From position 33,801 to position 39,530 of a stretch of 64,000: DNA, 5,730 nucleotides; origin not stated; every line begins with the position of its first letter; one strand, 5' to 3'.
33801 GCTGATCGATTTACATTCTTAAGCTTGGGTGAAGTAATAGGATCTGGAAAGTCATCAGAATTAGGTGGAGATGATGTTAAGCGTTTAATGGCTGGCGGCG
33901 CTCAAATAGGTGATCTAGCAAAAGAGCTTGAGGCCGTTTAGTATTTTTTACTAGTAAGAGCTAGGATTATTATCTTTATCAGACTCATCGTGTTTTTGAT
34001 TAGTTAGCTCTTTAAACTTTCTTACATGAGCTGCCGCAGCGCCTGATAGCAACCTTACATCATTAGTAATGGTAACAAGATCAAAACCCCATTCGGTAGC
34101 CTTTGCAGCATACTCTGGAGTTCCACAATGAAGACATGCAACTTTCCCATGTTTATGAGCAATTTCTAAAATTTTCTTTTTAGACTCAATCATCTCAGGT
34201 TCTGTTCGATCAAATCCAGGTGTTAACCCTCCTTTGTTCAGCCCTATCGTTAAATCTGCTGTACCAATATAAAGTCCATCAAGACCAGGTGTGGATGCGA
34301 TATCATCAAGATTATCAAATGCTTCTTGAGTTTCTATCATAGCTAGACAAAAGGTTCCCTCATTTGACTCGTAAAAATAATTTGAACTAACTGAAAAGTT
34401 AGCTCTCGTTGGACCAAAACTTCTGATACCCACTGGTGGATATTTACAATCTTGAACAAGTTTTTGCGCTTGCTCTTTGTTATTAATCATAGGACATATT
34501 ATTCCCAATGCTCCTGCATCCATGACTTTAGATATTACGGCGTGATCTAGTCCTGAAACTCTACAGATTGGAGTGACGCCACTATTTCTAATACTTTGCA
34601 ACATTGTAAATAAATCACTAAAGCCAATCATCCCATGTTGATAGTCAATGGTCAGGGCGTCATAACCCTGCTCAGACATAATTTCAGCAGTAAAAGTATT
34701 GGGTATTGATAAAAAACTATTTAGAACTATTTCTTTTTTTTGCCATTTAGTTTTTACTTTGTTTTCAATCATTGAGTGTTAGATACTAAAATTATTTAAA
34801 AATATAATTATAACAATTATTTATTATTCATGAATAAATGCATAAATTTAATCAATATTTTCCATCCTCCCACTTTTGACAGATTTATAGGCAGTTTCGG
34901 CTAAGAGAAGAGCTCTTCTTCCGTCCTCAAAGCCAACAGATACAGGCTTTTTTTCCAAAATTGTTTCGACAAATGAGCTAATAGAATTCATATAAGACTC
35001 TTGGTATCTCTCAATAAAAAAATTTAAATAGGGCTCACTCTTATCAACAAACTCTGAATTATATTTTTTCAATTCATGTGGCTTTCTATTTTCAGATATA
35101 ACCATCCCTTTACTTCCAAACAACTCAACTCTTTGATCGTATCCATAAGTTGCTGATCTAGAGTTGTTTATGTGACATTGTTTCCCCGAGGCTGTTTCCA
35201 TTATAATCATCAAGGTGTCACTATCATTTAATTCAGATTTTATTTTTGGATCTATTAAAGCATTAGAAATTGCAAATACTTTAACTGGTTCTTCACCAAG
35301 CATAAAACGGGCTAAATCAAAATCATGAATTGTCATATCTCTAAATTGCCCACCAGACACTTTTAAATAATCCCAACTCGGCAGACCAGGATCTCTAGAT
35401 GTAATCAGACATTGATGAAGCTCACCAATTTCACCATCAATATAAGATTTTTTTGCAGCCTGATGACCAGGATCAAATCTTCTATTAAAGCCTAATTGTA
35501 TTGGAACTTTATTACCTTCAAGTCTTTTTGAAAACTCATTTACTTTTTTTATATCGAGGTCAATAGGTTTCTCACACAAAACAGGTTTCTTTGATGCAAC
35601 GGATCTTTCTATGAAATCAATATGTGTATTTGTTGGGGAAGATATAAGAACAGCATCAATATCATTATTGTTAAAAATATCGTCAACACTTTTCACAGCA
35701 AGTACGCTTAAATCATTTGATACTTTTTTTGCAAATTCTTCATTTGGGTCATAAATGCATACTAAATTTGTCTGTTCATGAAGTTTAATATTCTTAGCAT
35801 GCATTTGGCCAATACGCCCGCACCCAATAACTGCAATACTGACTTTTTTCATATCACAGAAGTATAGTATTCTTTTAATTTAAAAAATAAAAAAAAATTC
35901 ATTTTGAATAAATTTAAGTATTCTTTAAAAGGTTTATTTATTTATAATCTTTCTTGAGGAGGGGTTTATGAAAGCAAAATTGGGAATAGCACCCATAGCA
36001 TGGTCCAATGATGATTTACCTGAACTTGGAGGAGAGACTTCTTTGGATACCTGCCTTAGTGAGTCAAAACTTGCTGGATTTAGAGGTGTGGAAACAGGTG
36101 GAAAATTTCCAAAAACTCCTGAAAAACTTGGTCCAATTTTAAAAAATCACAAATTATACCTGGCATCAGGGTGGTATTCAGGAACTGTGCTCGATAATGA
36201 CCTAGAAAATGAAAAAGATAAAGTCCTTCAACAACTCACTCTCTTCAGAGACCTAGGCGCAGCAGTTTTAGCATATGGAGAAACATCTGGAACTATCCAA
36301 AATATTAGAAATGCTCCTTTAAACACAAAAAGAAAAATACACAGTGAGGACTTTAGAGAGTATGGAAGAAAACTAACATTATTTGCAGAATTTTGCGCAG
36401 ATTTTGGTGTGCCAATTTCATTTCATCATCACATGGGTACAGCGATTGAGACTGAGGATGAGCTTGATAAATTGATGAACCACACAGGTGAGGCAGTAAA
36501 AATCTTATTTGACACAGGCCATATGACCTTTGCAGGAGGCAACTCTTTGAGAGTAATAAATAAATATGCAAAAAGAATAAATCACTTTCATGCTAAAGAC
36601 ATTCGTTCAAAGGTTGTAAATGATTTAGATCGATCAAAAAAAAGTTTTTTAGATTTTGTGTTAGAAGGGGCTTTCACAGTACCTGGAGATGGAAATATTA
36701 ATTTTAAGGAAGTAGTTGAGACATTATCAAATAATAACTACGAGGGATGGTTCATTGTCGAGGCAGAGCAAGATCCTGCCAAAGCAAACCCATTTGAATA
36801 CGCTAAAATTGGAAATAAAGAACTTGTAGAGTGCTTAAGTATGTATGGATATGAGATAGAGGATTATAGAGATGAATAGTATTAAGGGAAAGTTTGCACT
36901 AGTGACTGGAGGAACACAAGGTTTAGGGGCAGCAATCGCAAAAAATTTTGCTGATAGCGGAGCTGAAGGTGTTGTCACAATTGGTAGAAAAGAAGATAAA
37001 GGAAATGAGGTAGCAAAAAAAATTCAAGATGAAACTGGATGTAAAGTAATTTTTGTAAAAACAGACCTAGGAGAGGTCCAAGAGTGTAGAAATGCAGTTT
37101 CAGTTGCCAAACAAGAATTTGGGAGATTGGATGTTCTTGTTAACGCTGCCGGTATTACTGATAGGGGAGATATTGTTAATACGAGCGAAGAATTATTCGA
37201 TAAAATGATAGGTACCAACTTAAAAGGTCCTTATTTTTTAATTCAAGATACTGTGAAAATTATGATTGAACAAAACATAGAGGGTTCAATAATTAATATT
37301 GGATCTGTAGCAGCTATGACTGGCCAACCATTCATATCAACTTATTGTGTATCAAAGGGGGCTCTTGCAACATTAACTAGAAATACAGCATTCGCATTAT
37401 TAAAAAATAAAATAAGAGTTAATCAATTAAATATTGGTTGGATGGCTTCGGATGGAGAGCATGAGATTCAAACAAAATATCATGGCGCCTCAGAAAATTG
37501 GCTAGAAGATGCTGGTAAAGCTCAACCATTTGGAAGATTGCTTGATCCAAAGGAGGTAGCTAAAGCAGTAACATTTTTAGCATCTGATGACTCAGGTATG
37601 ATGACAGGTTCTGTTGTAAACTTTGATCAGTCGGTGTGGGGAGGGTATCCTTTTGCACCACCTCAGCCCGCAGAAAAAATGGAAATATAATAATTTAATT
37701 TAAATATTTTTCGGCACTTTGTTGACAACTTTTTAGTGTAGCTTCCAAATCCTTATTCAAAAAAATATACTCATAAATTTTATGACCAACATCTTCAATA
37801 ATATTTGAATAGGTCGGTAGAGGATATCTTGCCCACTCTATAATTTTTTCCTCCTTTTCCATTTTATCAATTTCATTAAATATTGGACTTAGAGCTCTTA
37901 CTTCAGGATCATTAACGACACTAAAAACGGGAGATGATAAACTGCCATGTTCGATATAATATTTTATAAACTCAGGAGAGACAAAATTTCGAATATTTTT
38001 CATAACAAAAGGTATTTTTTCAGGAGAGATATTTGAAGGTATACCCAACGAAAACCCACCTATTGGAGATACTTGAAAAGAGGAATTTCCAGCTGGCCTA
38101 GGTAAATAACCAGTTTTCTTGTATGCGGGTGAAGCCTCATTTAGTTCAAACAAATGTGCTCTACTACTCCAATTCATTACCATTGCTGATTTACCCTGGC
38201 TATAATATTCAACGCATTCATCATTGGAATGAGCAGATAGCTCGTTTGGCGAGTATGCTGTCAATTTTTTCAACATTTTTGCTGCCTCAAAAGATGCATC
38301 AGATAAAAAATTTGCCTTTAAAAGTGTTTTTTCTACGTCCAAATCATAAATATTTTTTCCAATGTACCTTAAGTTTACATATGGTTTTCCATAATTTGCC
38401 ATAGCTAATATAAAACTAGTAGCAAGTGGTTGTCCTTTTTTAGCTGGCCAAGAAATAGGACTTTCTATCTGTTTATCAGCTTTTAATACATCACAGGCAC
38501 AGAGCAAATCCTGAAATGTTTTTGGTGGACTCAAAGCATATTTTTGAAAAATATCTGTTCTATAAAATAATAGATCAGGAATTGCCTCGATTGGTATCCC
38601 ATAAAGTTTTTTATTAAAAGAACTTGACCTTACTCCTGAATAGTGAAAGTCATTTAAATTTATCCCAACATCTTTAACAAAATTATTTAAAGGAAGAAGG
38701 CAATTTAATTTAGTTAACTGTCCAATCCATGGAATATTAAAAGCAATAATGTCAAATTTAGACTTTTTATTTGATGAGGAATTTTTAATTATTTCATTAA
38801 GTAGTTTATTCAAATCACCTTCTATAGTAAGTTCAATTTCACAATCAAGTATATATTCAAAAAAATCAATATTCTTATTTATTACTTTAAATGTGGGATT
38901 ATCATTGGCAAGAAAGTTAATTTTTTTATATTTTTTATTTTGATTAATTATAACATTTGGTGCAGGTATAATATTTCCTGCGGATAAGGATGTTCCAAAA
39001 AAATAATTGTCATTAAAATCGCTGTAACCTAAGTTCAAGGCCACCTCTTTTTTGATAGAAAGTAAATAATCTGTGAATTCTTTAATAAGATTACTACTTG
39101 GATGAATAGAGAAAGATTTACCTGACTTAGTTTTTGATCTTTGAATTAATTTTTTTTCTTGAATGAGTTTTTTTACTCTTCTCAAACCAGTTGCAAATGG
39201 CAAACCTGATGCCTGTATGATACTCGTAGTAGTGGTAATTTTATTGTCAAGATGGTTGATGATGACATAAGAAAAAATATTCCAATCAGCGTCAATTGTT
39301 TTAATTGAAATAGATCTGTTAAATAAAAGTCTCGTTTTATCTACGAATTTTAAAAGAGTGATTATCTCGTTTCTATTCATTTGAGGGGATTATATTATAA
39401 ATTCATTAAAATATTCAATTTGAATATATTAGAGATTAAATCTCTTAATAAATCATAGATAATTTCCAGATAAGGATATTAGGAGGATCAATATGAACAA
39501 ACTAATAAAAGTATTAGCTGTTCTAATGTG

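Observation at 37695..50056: Candidate undescribed catabolic system: wHTH-SBP regulator + ABC importer + SDR + atypical M24 hydrolase + E2-less TPP dehydrogenase + ALDH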

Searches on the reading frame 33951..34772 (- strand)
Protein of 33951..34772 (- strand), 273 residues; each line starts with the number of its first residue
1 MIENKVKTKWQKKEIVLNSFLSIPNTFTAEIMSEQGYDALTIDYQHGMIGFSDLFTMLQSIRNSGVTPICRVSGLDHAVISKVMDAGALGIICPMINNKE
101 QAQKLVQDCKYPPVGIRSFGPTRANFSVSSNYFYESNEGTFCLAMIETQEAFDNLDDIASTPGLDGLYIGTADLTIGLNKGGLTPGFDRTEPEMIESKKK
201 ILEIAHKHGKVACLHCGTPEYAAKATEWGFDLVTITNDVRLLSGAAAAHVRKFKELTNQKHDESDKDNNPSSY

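Call 7: search_protein_families(library=pfam, proteins=[window:33951-34772:-])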
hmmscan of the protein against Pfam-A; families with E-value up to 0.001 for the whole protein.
window:33951-34772:- (273 aa): 1 family
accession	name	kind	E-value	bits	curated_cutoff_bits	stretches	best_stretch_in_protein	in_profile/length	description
PF03328.21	HpcH_HpaI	-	1.6e-25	90.1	25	1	20-210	5-185/221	HpcH/HpaI aldolase/citrate lyase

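Call 33: search_protein_families(library=ncbifam, proteins=[window:33951-34772:-], max_evalue=1e-15)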
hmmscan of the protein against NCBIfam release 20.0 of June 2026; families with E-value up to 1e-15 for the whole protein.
window:33951-34772:- (273 aa): 4 families
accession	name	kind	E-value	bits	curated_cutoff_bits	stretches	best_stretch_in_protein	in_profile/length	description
TIGR02311.1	HpaI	equivalog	6.5e-42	143.7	368.8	1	4-254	1-249/249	4-hydroxy-2-oxoheptanedioate aldolase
NF007849.0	PRK10558.1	equivalog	1.9e-37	129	393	1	3-254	7-255/256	2-dehydro-3-deoxyglucarate aldolase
NF007521.0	PRK10128.1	equivalog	7.9e-37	127.2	441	1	2-260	5-261/267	2-keto-3-deoxy-L-rhamnonate aldolase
TIGR03239.1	GarL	equivalog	2.5e-35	122.2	406.75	1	4-254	1-248/249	2-dehydro-3-deoxyglucarate aldolase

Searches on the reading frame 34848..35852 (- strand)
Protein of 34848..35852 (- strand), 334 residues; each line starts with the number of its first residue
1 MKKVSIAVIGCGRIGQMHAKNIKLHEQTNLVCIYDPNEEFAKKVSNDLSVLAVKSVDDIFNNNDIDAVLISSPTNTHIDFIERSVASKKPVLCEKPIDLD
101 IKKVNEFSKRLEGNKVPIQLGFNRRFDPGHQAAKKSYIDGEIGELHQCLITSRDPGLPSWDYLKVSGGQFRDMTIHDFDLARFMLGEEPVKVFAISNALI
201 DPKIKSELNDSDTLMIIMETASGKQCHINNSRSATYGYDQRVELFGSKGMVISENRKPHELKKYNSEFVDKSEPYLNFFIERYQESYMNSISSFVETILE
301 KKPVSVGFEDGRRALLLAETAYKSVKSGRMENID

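Call 7: search_protein_families(library=pfam, proteins=[window:34848-35852:-])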
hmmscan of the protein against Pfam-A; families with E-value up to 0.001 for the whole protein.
window:34848-35852:- (334 aa): 6 families
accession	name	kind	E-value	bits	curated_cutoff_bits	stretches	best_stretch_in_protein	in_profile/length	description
PF01408.29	GFO_IDH_MocA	-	6e-26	91.9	24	1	5-122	2-120/120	Oxidoreductase family, NAD-binding Rossmann fold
PF22725.1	GFO_IDH_MocA_C3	-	1.3e-24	87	27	1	130-251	1-123/124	GFO/IDH/MocA C-terminal domain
PF02894.22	GFO_IDH_MocA_C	-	5.6e-24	85.6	22.9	1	138-329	4-214/218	Oxidoreductase family, C-terminal alpha/beta domain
PF01113.26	DapB_N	-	6.6e-05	23.4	25.6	1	5-87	2-81/124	Dihydrodipicolinate reductase, N-terminus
PF03807.23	F420_oxidored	-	0.00034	21.6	21.6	1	6-84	2-79/94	NADP oxidoreductase coenzyme F420-dependent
PF16289.11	PIN_12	-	0.00045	21.1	32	0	215-300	40-126/172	PIN domain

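Call 33: search_protein_families(library=ncbifam, proteins=[window:34848-35852:-], max_evalue=1e-15)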
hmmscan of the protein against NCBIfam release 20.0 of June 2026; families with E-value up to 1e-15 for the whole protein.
window:34848-35852:- (334 aa): 6 families
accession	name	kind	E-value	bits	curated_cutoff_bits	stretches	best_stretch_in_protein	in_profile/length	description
TIGR04380.1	myo_inos_iolG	equivalog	4.4e-119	397.2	355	1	3-330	1-328/330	inositol 2-dehydrogenase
NF052679.1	InsChiInosDhIolG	equivalog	1e-30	107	540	1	4-333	3-327/343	bifunctional inositol 2-dehydrogenase/D-chiro-inositol 1-dehydrogenase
NF040723.1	UDP-GlcNAcDh_Arch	equivalog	4.1e-28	98.8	450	1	5-326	2-302/302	UDP-N-acetylglucosamine 3-dehydrogenase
NF058563.1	BT_2159_fam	equivalog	5e-18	65.2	650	1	5-187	2-185/350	disaccharide 3-dehydrogenase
NF052479.1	LevoglcsnDh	equivalog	2.8e-17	62.5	650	0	1-204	1-220/386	levoglucosan dehydrogenase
NF041392.1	XylDh_Gfo6_Halo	equivalog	4.4e-16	58.6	350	0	3-252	16-274/350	D-xylose 1-dehydrogenase Gfo6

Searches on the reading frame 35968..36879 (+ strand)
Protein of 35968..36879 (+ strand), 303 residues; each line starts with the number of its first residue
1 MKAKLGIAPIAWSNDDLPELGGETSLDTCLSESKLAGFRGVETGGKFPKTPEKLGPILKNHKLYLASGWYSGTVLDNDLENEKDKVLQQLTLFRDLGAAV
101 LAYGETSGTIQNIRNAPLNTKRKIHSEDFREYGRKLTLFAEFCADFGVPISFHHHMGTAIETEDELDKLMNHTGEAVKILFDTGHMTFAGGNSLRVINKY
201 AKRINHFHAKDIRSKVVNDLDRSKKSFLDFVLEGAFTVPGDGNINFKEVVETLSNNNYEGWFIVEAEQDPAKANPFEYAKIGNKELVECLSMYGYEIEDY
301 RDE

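Call 7: search_protein_families(library=pfam, proteins=[window:35968-36879:+])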
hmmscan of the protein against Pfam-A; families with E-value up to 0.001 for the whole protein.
window:35968-36879:+ (303 aa): 1 family
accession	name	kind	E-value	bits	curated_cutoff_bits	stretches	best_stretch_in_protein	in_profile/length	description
PF01261.30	AP_endonuc_2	-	7e-25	88.6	31.1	1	34-273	5-234/249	Xylose isomerase-like TIM barrel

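Call 33: search_protein_families(library=ncbifam, proteins=[window:35968-36879:+], max_evalue=1e-15)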
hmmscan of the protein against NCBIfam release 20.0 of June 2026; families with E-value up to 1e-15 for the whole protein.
window:35968-36879:+ (303 aa): 1 family
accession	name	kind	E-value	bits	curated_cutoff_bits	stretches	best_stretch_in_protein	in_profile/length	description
TIGR04379.1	myo_inos_iolE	equivalog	1.3e-117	392.5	290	1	3-288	2-288/290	myo-inosose-2 dehydratase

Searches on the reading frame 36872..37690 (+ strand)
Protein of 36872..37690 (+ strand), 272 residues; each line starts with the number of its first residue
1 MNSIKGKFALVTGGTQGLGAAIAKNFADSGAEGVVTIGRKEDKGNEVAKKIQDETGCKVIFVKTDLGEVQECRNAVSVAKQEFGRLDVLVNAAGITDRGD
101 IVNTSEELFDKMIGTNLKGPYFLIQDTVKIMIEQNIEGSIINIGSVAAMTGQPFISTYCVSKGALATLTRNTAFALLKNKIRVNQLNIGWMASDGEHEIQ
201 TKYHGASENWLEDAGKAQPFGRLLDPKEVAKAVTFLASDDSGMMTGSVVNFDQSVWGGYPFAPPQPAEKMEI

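Call 7: search_protein_families(library=pfam, proteins=[window:36872-37690:+])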
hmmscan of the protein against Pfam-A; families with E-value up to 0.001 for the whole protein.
window:36872-37690:+ (272 aa): 5 families
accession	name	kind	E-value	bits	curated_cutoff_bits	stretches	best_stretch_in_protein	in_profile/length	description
PF13561.12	adh_short_C2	-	2.4e-52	178.3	27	1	16-252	6-232/236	Enoyl-(Acyl carrier protein) reductase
PF00106.31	adh_short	-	1.5e-48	165.3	26.6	1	7-202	1-193/195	short chain dehydrogenase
PF08659.16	KR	-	2.5e-17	63.8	22.6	1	10-170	4-161/180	KR domain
PF02719.21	Polysacc_synt_2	-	0.00014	21.6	20.2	1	10-134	2-122/293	Polysaccharide biosynthesis protein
PF01370.27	Epimerase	-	0.0002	21.3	20.9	1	9-113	1-92/240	NAD dependent epimerase/dehydratase family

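Call 33: search_protein_families(library=ncbifam, proteins=[window:36872-37690:+], max_evalue=1e-15)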
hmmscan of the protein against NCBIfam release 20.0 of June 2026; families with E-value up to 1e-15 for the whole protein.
window:36872-37690:+ (272 aa): 188 families (the best 25 are shown)
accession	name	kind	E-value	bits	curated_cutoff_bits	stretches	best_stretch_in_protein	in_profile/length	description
NF004847.0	PRK06198.1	subfamily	3.4e-123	410.1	240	1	2-267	3-266/269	oxidoreductase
NF005559.1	PRK07231.1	subfamily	1.4e-60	204.9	215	1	4-252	2-244/249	glucose 1-dehydrogenase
NF004791.0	PRK06138.1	equivalog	4.9e-53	180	312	1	4-252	3-246/252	SDR family oxidoreductase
NF004818.0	PRK06172.1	equivalog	2e-49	168.2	336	1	2-252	3-247/253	SDR family oxidoreductase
TIGR01830.1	3oxo_ACP_reduc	equivalog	5.6e-49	167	297.75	1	9-252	1-235/239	3-oxoacyl-[acyl-carrier-protein] reductase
NF004198.0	PRK05653.1-3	equivalog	2.8e-47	161.3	296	1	2-251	3-242/248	3-oxoacyl-ACP reductase FabG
NF052562.1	RADHDNL4305835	equivalog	1.9e-46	158.6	400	1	2-252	3-246/252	NADP-dependent (R)-specific alcohol dehydrogenase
NF052558.1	MBtsdlDhBudC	equivalog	3e-46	158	270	1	5-252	2-238/250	meso-2,3-butanediol dehydrogenase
NF009386.0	PRK12745.1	equivalog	3.4e-46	157.4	250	1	6-253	5-252/259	3-ketoacyl-ACP reductase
NF005075.0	PRK06500.1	equivalog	3.5e-46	157.6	336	1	1-250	1-241/249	SDR family oxidoreductase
NF005472.0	PRK07067.1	equivalog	5.5e-46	157.2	338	1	3-256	3-255/257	L-iditol 2-dehydrogenase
NF009466.0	PRK12826.1-2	subfamily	1.7e-45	155.4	222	1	7-252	4-241/248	3-oxoacyl-ACP reductase FabG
TIGR02415.1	23BDH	subfamily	7.9e-45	153.2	304.35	1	7-252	1-248/254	acetoin reductase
NF005893.0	PRK07856.1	equivalog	1.2e-44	152.5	255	1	4-251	7-237/255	SDR family oxidoreductase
NF005446.0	PRK07035.1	equivalog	1.7e-44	152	373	1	3-253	8-251/255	SDR family oxidoreductase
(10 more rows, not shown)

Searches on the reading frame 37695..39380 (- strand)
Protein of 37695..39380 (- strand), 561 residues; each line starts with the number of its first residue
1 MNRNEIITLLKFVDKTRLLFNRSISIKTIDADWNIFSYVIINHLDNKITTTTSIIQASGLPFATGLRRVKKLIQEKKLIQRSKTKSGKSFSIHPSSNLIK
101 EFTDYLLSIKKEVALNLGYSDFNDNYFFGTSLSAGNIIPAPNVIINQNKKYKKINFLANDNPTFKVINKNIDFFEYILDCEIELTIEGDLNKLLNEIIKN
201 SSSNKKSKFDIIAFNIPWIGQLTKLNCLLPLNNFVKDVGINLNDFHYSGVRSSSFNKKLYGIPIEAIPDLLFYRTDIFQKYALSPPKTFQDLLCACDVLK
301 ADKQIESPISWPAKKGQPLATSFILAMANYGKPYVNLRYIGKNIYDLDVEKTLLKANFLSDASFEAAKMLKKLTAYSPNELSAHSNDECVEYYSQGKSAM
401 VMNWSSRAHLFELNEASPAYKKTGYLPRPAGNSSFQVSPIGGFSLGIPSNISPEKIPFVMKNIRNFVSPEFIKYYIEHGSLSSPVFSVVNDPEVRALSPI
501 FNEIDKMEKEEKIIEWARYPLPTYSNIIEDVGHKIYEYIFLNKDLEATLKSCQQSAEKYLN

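Call 4: search_protein_families(library=pfam, proteins=[window:37695-39380:-])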
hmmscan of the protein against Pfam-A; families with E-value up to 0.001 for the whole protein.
window:37695-39380:- (561 aa): 2 families
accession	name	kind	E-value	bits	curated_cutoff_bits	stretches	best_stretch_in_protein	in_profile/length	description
PF01547.30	SBP_bac_1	-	1.9e-17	64.6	26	1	207-450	49-286/307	Bacterial extracellular solute-binding protein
PF13416.11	SBP_bac_8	-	2.7e-16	60.6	27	1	189-492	20-269/279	Bacterial extracellular solute-binding protein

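Call 5: search_protein_families(library=ncbifam, proteins=[window:37695-39380:-], max_evalue=0.00001)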
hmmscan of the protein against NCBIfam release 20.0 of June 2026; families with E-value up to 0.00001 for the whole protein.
window:37695-39380:- (561 aa): 0 families

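Call 84: search_solved_structures(query=window:37695-39380:-, max_evalue=0.01)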
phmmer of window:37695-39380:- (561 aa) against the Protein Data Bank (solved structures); distinct sequences matched with E-value up to 0.01: 40.
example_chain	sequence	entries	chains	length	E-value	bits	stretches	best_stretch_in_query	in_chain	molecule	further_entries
1eu8_A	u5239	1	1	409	1.6e-15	60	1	199-504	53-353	TREHALOSE/MALTOSE BINDING PROTEIN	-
6dtq_A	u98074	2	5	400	5.3e-11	45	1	165-503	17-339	maltose-binding protein MalE3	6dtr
5iai_A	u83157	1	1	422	1.6e-09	40.1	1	158-558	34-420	Sugar ABC transporter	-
7nbz_A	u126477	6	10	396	7.5e-09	37.9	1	242-503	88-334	Sulfoquinovosyl binding protein | Sulfoquinovosyl glycerol-binding protein SmoF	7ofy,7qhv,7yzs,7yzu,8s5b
5ysb_A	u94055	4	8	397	1.7e-07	33.4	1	205-304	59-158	Lin1841 protein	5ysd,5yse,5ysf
7eho_A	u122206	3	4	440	9.6e-06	27.6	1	223-428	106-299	Chitin oligosaccharide binding protein NagB2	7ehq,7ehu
6jaz_A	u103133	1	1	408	1.3e-05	27.2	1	230-449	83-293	ABC transporter, periplasmic substrate-binding protein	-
6jai_A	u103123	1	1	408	3.2e-05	25.9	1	230-449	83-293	ABC transporter, periplasmic substrate-binding protein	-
6jar_A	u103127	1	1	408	6e-05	25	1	230-449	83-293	ABC transporter, periplasmic substrate-binding protein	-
6jam_A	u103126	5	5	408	6.1e-05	25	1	230-449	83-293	ABC transporter, periplasmic substrate-binding protein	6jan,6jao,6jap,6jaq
6j9w_A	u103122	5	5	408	6.1e-05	25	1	230-449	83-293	ABC transporter, periplasmic substrate-binding protein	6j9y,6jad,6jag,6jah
6jal_A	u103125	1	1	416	6.5e-05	24.9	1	230-449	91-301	ABC transporter, periplasmic substrate-binding protein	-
6jb0_A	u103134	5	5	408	0.00014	23.8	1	230-448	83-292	ABC transporter, periplasmic substrate-binding protein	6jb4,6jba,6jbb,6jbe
4g68_B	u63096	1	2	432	0.00022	23.1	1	252-318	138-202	ABC transporter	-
4g68_A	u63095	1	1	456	0.00025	23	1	252-315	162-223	ABC transporter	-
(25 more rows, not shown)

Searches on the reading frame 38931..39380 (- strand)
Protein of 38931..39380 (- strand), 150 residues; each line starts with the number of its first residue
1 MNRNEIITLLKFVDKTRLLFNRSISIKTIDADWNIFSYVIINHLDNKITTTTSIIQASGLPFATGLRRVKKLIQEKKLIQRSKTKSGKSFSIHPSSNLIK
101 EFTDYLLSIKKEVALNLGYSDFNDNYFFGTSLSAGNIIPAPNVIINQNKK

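Call 98: predict_structure(alignment_id=A2)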
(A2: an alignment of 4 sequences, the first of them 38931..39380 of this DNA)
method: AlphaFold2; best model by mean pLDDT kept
length: 150 residues; sequences in the alignment: 4
mean_pLDDT: 76.6   pTM: 0.69
mean pLDDT of the five models: 76.6, 76.2, 72.4, 72.1, 71.5
residues with pLDDT >= 90: 57; 70-90: 50; 50-70: 19; < 50: 24
segments of 3 or more residues with pLDDT < 50: 24-27, 131-150
pLDDT, mean of each block of 10 residues (from residue 1): 83 73 53 92 92 93 95 96 82 94 85 75 58 41 37
secondary structure, 60 per line:
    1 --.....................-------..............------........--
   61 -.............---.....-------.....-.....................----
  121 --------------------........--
elements in order: H3-23 H31-44 H51-58 H62-74 E78-82 E90-94 H96-116 H141-148

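Call 100: fold_search(model_id=the predicted structure, library=pdb)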
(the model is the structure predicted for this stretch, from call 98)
No match with E <= 0.001 here; weaker rows may still be real.
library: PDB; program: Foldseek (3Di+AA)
matches with E <= 10: 500; with E <= 0.001: 0
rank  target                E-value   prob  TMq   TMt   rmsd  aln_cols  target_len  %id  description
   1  5ffx_D                5.7e-03  1.00  0.46  0.49   9.6       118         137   14  S. aureus MepR G34K Mutant (released 2016-12-21)
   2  6pcp_A                7.2e-03  1.00  0.43  0.45   6.4       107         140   11  Mechanism for regulation of DNA binding of Bordetella bronchiseptica BpsR by 6-hydroxynicotinic acid (released 2019-11-06)
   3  3gfj                  7.6e-03  1.00  0.43  0.45   7.3       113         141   12  Crystal structure of the ST1710 mutant (R89A) protein (released 2009-08-25)
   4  2d1h_A                8.1e-03  1.00  0.37  0.51   6.6       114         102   18  Crystal structure of ST1889 protein from thermoacidophilic archaeon Sulfolobus tokodaii (released 2006-09-05)
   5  7kfs                  8.6e-03  1.00  0.44  0.47   6.2       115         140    9  Crystal structure of the MarR family transcriptional regulator from Variovorax paradoxus bound to Benzoic Acid (released 2021-11-10)
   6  5jls                  9.6e-03  0.99  0.35  0.38   7.7       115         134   14  Crystal Structure of Adhesin competence repressor (AdcR) from Streptococcus pyogenes (C-terminally His tagged) (released 2017-05-03)
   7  5jlu                  1.0e-02  1.00  0.41  0.44   7.0       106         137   11  Crystal Structure of Adhesin competence repressor (AdcR) from Streptococcus pyogenes (released 2017-05-03)
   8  3e6m_D                1.1e-02  1.00  0.47  0.47   6.4       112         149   12  The crystal structure of a MarR family transcriptional regulator from Silicibacter pomeroyi DSS. (released 2008-09-02)
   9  4ld5_A                1.1e-02  1.00  0.45  0.49   5.3       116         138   10  Crystal structure of MepR Q18P mutant from multidrug resistant S. aureus clinical isolate (released 2013-09-11)
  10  3gfm                  1.2e-02  1.00  0.43  0.45   7.2       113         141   12  Crystal structure of the ST1710 mutant (K91A) protein (released 2009-08-25)
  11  4eju_B                1.4e-02  0.99  0.42  0.43   8.9       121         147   20  Staphylococcus epidermidis TcaR full length (released 2013-05-08)
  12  4rs8_A                1.4e-02  1.00  0.43  0.69   3.0        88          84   17  Apo structure of novel pNOB8 plasmid centromere binding protein (released 2015-09-16)
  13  3e6m_E                1.4e-02  1.00  0.43  0.44   6.7       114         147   13  The crystal structure of a MarR family transcriptional regulator from Silicibacter pomeroyi DSS. (released 2008-09-02)
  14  7kua                  1.4e-02  1.00  0.43  0.43   6.5       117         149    9  Crystal structure of the MarR family transcriptional regulator from Pseudomonas putida bound to Indole 3 acetic acid (released 2021-12-01)
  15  4l9j_B                1.6e-02  1.00  0.44  0.47   9.4       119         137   10  Crystal structure of S. aureus MepR in DNA-binding conformation (released 2013-09-11)
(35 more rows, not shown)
